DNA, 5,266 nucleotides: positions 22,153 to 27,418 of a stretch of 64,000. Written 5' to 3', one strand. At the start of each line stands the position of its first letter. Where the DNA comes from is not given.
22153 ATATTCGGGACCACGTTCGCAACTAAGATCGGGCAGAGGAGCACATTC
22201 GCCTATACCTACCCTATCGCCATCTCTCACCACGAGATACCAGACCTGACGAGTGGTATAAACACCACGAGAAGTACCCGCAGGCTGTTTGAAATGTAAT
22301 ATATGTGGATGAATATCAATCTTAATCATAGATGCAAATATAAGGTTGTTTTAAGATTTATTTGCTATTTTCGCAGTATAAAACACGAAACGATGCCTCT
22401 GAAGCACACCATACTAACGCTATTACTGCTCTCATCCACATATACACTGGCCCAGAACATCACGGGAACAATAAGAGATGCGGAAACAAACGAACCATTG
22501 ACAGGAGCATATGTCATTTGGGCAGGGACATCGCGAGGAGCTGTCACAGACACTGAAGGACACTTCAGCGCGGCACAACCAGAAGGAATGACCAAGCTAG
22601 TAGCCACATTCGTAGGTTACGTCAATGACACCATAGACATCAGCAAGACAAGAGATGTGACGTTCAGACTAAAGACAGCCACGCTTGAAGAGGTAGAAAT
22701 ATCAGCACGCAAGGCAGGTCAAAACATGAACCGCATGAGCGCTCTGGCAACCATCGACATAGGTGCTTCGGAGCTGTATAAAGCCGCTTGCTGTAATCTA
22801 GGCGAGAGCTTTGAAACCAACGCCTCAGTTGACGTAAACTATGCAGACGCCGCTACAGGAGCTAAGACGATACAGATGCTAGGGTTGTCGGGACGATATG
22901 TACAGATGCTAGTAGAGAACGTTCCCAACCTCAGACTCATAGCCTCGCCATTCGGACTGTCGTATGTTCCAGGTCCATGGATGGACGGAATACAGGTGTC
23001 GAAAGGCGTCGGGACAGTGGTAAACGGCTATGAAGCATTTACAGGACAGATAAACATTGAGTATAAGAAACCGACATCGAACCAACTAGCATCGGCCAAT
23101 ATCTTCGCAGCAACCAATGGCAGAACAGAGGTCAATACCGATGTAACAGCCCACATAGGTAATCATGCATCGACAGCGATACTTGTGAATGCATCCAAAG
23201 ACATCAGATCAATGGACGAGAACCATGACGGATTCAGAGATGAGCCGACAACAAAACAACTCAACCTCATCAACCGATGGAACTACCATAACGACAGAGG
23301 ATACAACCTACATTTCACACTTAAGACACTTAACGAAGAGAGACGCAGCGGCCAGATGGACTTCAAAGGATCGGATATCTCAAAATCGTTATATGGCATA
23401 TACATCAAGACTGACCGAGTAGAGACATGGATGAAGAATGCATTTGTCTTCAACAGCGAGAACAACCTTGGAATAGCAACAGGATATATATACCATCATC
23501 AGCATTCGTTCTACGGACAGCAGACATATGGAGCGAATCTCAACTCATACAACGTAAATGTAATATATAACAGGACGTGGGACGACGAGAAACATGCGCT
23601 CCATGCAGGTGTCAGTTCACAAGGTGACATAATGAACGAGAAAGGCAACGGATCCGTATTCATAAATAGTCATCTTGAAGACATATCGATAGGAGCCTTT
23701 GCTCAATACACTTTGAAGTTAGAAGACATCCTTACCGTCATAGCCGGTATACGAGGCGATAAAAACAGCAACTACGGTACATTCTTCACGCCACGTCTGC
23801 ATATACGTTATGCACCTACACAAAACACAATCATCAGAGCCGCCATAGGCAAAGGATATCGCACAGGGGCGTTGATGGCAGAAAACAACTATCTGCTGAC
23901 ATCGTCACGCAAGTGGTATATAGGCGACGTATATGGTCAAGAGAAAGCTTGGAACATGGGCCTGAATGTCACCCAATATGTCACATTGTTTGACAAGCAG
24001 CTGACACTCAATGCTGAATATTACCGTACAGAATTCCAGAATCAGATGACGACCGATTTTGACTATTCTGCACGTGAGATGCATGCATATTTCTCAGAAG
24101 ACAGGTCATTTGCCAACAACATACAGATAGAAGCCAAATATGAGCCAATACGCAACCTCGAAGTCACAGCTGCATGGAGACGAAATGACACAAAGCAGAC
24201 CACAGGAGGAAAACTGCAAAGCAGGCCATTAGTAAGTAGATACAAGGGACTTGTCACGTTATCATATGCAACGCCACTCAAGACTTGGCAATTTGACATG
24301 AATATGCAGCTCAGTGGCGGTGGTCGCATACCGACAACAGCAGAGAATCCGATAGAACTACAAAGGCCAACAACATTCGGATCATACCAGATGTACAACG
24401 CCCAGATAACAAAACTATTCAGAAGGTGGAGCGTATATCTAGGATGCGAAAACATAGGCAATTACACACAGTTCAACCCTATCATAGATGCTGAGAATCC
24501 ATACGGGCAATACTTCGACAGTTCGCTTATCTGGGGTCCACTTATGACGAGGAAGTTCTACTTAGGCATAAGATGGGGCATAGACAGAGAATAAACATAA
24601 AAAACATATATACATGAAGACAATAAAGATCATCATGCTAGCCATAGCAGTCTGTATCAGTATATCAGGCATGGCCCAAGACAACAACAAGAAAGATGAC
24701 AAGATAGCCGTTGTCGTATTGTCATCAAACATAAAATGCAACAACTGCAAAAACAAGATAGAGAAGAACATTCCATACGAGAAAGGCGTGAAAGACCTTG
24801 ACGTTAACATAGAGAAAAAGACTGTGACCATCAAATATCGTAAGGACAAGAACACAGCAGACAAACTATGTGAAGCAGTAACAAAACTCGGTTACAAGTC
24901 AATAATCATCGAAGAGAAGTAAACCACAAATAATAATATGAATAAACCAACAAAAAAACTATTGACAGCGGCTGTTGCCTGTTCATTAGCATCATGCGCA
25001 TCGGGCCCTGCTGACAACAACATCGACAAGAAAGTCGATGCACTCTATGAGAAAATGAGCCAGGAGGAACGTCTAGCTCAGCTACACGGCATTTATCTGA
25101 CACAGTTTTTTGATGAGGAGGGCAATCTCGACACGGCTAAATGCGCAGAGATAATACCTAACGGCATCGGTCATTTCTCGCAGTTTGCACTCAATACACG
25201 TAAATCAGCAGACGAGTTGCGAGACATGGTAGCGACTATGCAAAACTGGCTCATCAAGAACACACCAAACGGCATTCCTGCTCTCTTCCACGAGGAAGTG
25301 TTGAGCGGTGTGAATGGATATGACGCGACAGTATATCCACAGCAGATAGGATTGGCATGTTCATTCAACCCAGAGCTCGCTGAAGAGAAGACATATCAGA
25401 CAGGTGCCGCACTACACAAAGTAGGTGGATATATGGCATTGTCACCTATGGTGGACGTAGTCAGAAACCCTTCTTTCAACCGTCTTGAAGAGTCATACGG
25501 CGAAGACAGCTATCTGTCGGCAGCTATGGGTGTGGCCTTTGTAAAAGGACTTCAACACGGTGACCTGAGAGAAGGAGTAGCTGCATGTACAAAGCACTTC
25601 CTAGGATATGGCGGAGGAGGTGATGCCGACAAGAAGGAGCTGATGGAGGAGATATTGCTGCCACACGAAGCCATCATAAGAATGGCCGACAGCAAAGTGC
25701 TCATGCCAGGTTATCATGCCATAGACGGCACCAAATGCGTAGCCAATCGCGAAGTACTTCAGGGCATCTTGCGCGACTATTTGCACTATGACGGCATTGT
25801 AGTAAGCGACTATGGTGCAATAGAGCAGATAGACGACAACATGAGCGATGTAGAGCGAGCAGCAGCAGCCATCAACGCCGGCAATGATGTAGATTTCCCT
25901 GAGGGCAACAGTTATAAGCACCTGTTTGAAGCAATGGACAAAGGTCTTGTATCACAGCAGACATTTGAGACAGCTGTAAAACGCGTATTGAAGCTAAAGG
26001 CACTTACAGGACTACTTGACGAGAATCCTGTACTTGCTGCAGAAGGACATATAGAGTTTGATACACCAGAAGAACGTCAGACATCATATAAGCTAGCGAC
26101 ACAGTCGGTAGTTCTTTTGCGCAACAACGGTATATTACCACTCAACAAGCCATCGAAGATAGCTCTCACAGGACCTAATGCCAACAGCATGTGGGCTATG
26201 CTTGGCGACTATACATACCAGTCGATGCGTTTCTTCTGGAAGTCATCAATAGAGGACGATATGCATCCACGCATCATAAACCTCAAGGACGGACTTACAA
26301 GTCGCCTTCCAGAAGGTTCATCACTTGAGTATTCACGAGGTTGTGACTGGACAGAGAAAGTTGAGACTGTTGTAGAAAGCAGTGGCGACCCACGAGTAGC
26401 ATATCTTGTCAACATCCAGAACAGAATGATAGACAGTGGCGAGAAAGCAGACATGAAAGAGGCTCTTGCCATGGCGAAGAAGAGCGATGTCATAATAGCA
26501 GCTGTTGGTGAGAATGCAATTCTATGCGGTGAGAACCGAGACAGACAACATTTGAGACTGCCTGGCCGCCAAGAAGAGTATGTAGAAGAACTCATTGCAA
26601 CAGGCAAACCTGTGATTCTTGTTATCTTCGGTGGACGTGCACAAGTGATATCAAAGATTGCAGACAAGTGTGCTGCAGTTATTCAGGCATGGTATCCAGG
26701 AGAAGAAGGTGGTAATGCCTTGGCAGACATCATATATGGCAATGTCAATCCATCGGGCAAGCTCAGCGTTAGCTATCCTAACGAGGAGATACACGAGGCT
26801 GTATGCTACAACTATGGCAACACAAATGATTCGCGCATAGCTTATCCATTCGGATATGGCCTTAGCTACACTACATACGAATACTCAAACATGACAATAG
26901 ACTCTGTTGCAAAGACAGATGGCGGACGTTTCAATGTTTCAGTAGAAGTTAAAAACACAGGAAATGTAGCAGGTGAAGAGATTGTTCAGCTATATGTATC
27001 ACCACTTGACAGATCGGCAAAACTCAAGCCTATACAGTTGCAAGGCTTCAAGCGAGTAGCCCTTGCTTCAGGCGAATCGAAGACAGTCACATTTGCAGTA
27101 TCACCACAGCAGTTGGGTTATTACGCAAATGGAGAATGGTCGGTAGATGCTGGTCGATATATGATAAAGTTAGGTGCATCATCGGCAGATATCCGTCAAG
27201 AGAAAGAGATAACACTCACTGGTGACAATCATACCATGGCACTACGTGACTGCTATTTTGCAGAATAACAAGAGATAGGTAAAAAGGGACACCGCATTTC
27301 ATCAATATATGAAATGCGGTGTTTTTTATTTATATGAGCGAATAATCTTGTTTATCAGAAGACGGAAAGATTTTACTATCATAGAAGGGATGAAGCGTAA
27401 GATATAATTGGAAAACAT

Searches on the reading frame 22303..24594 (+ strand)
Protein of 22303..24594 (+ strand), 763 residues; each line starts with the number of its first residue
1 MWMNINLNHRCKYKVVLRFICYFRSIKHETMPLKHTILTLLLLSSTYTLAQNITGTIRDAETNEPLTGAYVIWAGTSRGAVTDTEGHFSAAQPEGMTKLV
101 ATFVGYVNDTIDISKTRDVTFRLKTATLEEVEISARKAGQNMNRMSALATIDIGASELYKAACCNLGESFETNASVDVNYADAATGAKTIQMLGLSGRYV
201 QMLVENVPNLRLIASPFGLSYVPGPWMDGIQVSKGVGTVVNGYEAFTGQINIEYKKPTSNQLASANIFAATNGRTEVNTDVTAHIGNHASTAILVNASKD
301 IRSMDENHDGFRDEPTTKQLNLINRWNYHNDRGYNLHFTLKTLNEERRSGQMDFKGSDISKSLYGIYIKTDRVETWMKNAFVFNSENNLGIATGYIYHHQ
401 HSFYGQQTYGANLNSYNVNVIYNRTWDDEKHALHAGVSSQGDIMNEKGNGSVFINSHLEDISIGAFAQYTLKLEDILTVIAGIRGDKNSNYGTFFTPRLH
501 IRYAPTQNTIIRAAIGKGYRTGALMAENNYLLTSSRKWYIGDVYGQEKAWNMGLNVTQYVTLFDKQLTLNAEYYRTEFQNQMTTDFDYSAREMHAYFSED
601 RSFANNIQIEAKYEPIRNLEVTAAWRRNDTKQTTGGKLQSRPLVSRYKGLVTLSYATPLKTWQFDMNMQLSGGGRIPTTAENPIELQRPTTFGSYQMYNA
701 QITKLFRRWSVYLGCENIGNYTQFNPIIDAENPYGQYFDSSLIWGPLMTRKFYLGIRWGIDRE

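Call 18: search_protein_families(library=pfam, proteins=[window:22303-24594:+], max_evalue=0.00001)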
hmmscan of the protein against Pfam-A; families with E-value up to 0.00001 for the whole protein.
window:22303-24594:+ (763 aa): 3 families
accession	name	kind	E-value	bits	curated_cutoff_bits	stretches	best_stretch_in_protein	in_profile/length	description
PF00593.30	TonB_dep_Rec_b-barrel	-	1.3e-19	71.9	27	1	291-718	38-436/436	TonB dependent receptor-like, beta-barrel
PF13715.12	CarbopepD_reg_2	-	9.1e-16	58.1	32.2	1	53-131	1-86/88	CarboxypepD_reg-like domain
PF13620.12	CarboxypepD_reg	-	3.8e-09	37.2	32.3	1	53-123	2-81/82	Carboxypeptidase regulatory-like domain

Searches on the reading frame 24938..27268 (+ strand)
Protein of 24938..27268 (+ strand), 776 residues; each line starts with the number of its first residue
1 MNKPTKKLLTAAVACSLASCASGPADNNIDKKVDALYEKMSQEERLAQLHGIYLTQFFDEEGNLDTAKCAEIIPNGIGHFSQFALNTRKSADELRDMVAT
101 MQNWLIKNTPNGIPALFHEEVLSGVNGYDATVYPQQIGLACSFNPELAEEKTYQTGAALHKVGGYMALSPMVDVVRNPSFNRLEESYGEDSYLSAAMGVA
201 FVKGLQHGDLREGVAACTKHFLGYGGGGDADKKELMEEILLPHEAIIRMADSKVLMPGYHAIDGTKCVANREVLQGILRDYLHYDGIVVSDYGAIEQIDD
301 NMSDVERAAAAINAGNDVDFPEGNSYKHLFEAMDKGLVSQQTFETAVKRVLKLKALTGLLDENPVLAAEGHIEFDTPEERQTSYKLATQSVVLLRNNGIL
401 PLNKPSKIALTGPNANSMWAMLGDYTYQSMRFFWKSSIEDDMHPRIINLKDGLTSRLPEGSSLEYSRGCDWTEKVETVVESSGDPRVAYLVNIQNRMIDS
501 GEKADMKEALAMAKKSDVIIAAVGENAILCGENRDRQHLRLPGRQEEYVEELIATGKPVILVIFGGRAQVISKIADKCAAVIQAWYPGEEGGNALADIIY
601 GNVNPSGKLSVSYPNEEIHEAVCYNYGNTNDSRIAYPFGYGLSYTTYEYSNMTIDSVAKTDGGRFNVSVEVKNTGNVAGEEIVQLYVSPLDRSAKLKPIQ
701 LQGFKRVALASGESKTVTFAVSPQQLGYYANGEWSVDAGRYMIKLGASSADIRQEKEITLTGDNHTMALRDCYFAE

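Call 18: search_protein_families(library=pfam, proteins=[window:24938-27268:+], max_evalue=0.00001)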
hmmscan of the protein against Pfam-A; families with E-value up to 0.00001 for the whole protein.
window:24938-27268:+ (776 aa): 3 families
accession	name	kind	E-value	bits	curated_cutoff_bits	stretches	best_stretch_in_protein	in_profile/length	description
PF00933.27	Glyco_hydro_3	-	1.1e-52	179.9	27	1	44-353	4-316/316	Glycosyl hydrolase family 3 N terminal domain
PF01915.27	Glyco_hydro_3_C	-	1.1e-50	172.8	31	1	391-644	1-200/200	Glycosyl hydrolase family 3 C-terminal domain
PF14310.12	Fn3-like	-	1.9e-17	63.6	25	1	681-749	1-71/71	Fibronectin type III-like domain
